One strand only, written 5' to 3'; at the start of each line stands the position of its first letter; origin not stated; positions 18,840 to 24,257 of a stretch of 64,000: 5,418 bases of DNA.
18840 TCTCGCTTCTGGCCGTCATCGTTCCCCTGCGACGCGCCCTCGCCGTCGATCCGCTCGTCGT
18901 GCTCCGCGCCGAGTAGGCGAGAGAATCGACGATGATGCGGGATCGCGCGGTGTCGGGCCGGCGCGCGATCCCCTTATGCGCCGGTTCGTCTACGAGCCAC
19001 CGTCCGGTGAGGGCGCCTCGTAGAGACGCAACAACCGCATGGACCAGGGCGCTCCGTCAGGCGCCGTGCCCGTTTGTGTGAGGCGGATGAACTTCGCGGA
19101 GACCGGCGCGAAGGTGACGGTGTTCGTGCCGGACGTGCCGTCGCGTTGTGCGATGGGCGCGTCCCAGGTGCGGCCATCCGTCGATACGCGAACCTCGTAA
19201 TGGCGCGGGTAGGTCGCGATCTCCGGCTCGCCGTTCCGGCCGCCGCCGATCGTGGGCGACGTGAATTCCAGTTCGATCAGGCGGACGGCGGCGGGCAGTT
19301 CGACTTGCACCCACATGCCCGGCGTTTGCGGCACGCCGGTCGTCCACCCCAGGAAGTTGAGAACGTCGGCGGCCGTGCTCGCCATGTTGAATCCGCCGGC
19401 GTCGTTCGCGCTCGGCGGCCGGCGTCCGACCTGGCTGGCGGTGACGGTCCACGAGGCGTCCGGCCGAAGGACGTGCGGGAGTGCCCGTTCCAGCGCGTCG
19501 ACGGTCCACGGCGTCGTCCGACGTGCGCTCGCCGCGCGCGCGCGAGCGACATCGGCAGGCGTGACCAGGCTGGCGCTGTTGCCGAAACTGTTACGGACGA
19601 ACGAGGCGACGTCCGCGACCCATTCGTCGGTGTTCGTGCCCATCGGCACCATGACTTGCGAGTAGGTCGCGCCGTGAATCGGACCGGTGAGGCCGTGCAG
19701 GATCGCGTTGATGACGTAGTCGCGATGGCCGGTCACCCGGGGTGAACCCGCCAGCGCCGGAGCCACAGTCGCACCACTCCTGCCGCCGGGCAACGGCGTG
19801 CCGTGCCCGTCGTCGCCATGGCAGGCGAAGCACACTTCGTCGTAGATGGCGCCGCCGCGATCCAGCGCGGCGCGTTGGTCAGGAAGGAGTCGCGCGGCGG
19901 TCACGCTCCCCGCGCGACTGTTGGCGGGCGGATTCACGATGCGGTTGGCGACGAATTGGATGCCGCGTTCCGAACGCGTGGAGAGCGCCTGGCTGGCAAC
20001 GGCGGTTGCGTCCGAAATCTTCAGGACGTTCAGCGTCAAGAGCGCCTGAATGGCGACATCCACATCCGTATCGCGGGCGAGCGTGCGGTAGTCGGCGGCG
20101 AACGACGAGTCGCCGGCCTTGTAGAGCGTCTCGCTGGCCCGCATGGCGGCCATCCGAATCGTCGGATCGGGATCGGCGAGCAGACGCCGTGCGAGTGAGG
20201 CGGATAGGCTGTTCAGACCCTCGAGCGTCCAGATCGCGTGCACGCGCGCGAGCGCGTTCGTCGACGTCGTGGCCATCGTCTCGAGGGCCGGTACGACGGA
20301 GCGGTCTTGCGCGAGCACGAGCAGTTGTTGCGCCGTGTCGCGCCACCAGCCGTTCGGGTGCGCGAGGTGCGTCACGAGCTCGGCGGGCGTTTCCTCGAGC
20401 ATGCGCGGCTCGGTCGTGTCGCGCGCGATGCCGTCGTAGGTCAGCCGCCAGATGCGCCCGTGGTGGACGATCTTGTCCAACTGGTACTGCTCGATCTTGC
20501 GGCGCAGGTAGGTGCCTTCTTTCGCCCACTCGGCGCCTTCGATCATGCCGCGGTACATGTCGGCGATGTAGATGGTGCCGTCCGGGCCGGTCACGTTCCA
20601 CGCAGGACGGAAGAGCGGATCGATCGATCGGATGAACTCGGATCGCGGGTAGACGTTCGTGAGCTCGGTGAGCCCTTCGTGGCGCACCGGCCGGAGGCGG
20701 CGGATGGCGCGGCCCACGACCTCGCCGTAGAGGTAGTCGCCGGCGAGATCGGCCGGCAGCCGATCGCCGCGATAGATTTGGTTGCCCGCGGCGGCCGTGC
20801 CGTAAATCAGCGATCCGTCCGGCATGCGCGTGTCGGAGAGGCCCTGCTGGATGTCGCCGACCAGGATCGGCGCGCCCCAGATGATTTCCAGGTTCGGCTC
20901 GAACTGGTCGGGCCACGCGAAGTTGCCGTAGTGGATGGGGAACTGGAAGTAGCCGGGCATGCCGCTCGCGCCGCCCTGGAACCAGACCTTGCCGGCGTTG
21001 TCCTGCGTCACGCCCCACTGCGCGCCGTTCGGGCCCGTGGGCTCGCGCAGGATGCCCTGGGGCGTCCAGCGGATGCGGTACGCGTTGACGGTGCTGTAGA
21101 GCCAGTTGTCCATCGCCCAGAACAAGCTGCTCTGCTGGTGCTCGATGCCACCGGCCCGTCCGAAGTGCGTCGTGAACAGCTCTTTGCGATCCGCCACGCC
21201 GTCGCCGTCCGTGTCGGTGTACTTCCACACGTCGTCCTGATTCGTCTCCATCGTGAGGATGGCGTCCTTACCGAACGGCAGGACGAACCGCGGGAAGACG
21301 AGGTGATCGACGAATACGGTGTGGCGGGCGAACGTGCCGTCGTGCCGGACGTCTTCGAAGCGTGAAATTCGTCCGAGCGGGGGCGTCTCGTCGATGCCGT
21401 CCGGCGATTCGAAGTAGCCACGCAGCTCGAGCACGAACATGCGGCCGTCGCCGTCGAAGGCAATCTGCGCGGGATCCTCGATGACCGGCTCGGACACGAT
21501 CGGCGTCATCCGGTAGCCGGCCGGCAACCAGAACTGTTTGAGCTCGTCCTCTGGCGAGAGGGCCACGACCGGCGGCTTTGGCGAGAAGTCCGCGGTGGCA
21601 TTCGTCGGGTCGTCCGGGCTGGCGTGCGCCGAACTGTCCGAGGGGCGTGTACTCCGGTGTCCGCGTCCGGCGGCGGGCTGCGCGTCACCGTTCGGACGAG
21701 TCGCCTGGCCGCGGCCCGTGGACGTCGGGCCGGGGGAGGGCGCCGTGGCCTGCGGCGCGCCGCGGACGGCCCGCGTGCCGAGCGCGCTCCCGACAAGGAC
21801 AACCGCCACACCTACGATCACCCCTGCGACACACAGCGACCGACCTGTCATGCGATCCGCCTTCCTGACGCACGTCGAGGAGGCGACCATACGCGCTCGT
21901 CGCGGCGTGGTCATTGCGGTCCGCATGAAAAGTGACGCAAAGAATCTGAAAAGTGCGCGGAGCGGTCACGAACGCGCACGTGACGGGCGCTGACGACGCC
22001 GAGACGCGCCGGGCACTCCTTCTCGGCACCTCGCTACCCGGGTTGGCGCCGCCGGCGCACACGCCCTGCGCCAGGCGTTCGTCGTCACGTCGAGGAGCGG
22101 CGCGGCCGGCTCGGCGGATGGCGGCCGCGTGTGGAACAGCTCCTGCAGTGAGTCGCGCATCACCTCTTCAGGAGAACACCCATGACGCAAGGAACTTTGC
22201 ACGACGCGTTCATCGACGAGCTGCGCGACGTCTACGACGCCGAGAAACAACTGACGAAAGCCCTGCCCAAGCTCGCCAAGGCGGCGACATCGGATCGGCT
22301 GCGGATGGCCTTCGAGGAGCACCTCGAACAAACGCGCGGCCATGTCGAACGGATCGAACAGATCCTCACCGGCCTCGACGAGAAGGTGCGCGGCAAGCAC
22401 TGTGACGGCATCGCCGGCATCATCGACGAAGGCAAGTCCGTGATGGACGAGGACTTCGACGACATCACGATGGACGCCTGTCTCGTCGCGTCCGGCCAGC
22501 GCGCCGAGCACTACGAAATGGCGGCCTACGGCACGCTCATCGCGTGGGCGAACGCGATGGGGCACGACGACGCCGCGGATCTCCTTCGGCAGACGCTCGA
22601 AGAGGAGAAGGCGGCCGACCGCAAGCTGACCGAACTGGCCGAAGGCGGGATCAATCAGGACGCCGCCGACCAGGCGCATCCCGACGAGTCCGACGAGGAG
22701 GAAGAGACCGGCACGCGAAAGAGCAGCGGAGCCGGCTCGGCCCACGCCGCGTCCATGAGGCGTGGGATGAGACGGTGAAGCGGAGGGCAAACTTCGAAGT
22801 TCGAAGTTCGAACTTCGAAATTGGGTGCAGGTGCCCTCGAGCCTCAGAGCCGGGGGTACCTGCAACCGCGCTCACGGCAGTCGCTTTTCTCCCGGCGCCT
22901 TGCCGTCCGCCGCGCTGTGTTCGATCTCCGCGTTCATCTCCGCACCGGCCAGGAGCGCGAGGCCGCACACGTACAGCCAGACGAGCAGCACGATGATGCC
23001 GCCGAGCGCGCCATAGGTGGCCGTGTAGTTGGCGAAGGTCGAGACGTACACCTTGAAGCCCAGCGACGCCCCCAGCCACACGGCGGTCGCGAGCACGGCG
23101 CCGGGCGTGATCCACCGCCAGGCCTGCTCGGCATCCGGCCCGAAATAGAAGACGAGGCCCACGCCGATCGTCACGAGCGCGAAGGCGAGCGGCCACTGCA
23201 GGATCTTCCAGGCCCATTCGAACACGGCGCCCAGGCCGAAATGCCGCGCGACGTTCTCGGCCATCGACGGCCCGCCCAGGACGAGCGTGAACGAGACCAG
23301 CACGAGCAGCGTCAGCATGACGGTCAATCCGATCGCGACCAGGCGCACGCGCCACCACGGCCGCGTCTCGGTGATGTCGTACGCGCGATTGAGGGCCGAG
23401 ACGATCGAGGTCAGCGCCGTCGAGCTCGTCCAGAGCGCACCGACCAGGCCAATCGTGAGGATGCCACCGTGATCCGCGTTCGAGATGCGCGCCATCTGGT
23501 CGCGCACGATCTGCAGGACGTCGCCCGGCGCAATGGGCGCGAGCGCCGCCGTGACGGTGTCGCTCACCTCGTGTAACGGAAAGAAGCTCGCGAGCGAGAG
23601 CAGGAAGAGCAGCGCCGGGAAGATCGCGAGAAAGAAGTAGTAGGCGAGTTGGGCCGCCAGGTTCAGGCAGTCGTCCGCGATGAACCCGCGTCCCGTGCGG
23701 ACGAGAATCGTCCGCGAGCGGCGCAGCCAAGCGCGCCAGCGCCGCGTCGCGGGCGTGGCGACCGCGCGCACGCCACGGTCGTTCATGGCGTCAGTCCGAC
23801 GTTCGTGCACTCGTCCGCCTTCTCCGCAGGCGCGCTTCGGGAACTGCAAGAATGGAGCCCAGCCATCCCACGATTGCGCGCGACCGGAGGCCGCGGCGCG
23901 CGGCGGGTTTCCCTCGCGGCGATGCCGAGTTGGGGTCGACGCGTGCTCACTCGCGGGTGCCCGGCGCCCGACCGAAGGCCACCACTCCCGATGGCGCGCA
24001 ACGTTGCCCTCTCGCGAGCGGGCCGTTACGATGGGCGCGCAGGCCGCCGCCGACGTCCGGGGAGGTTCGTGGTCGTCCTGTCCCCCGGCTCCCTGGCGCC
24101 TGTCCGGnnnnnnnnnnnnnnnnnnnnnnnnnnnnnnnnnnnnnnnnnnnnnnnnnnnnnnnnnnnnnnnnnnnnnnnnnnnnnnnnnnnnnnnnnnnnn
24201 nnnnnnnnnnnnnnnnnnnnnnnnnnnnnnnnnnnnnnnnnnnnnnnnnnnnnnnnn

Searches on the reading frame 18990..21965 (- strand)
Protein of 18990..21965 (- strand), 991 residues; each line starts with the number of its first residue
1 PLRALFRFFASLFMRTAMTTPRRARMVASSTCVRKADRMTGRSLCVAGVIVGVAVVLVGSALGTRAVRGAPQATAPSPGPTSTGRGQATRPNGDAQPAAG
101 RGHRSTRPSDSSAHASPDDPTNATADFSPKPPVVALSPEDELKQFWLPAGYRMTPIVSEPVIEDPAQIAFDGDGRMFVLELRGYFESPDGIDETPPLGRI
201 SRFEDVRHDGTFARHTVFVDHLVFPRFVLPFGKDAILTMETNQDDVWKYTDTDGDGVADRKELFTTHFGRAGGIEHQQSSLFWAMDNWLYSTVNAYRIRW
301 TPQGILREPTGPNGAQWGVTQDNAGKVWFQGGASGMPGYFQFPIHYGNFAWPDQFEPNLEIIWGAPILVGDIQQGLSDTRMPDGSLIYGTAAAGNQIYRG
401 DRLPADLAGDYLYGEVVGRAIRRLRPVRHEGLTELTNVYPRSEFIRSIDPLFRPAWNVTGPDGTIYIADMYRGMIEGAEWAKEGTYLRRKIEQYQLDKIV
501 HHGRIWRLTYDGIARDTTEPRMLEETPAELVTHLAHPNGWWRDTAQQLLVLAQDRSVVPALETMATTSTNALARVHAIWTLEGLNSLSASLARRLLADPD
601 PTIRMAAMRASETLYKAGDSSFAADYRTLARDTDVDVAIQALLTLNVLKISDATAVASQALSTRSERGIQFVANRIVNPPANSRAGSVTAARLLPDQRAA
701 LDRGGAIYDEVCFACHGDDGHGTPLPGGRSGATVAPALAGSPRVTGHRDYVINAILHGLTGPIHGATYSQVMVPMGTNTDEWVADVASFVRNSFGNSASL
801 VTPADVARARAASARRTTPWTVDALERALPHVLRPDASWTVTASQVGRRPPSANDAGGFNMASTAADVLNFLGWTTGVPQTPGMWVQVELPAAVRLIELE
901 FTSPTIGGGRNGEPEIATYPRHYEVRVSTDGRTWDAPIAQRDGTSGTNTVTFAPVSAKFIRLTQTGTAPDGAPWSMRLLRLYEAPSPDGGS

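Call 9: search_protein_families(library=pfam, proteins=[window:18990-21965:-], max_evalue=0.001)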
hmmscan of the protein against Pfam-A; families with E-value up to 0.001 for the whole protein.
window:18990-21965:- (991 aa): 6 families
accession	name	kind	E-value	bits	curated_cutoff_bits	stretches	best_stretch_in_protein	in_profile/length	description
PF23500.1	DUF7133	-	3.1e-68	231.3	27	1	137-510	1-383/385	Domain of unknown function (DUF7133)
PF00754.31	F5_F8_type_C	-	1.1e-08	35.7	28.2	1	873-977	25-124/127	F5/8 type C domain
PF00034.26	Cytochrom_C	-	4.5e-06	28.3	21.3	1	702-792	2-88/90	Cytochrome c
PF13442.11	Cytochrome_CBB3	-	8.1e-06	26.5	27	1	699-789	1-67/68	Cytochrome C oxidase, cbb3-type, subunit III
PF22633.2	F5_F8_type_C_2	-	3.8e-05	24.6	27.8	1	875-962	13-91/91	NedA-like, galactose-binding domain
PF13646.12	HEAT_2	-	0.00014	22.5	27.7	1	529-610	3-86/88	HEAT repeats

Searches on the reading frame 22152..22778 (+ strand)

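Call 9: search_protein_families(library=pfam, proteins=[window:22152-22778:+], max_evalue=0.001)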
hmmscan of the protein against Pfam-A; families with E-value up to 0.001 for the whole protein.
window:22152-22778:+ (208 aa): 1 family
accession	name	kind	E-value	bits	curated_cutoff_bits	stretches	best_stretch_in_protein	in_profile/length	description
PF05974.18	DUF892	-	4.4e-60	202.7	23.7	1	15-172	1-159/159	Domain of unknown function (DUF892)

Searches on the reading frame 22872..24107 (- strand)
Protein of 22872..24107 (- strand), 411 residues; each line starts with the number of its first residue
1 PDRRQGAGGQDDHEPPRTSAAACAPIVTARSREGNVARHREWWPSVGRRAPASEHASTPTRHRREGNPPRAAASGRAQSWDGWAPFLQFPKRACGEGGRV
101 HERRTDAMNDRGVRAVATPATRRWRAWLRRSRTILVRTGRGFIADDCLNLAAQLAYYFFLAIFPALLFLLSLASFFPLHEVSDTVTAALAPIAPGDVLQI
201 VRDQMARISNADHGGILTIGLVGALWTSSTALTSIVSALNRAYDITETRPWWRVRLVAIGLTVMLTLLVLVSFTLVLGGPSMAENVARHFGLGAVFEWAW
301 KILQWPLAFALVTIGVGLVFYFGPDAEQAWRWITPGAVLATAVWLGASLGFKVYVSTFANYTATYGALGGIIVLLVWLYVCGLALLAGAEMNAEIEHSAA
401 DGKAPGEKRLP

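Call 9: search_protein_families(library=pfam, proteins=[window:22872-24107:-], max_evalue=0.001)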
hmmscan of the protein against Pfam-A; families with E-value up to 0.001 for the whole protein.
window:22872-24107:- (411 aa): 1 family
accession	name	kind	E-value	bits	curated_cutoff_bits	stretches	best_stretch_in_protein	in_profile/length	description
PF03631.20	Virul_fac_BrkB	-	1.1e-73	248.6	33.7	1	144-397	2-257/259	Virulence factor BrkB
